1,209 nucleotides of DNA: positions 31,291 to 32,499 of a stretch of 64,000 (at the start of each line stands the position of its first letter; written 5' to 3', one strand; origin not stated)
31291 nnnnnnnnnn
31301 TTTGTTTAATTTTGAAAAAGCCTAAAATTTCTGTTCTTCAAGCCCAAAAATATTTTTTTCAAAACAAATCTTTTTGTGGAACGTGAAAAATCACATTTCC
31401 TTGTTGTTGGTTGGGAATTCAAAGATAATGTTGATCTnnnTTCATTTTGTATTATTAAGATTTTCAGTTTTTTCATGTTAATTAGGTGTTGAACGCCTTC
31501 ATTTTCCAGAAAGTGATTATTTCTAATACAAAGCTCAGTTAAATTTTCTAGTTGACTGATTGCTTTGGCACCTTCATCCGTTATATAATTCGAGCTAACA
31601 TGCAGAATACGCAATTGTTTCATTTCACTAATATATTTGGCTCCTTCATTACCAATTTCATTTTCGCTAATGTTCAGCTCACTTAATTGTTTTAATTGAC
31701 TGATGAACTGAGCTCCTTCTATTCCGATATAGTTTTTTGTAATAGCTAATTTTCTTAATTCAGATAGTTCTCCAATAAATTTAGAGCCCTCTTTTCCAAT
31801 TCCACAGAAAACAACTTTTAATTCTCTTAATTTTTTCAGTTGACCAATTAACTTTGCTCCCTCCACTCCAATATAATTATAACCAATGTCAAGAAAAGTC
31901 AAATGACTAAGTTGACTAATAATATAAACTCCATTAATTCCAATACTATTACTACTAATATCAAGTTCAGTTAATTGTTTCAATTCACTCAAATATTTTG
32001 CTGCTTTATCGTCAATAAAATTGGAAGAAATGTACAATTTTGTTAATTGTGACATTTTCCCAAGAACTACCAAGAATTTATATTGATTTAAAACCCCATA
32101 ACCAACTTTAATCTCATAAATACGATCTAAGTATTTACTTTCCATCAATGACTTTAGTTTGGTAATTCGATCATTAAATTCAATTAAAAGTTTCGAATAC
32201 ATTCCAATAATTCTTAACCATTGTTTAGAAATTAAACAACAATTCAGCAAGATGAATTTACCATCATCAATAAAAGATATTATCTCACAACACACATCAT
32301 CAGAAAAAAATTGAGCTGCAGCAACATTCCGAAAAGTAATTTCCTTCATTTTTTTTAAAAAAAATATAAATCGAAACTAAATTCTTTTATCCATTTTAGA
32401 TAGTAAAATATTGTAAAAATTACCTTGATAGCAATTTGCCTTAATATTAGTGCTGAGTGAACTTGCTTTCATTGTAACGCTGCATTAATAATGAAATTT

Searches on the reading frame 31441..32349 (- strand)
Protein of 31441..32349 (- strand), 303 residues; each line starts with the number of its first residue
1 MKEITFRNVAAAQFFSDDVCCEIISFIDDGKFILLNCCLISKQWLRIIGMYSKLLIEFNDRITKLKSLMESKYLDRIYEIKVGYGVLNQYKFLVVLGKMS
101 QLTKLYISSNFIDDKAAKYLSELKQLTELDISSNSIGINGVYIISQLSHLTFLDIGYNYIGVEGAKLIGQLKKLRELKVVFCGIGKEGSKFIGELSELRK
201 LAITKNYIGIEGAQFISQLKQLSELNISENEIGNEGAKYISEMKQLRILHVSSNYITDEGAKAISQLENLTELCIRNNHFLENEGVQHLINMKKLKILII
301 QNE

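Call 47: search_protein_families(library=pfam, proteins=[window:31441-32349:-], max_evalue=0.01)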
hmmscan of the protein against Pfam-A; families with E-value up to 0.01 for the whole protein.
window:31441-32349:- (303 aa): 8 families
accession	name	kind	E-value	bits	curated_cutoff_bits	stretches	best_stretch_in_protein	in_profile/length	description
PF13516.12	LRR_6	-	3.3e-29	99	23.4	2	246-265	5-24/24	Leucine Rich repeat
PF13855.12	LRR_8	-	7.7e-22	77.3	27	4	101-160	2-61/61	Leucine rich repeat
PF23598.1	LRR_14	-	3.2e-16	59.5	40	2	188-300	39-146/353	Leucine-rich repeat region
PF12799.13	LRR_4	-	9.2e-15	54.8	27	3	244-279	1-35/44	Leucine Rich repeats (2 copies)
PF00560.39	LRR_1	-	3.8e-11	41.3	20.6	0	125-138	1-14/23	Leucine Rich Repeat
PF23211.1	LRR_LRWD1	-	1.7e-06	28.3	28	0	215-282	37-100/190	Leucine-rich repeat and WD repeat-containing protein 1, LRR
PF14580.12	LRR_9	-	4.3e-05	23.6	30.5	1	219-300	41-120/175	Leucine-rich repeat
PF25013.1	LRR_Zer-1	-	8.1e-05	23.2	27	0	239-300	3-61/137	Zer-1-like, Leucine-rich repeats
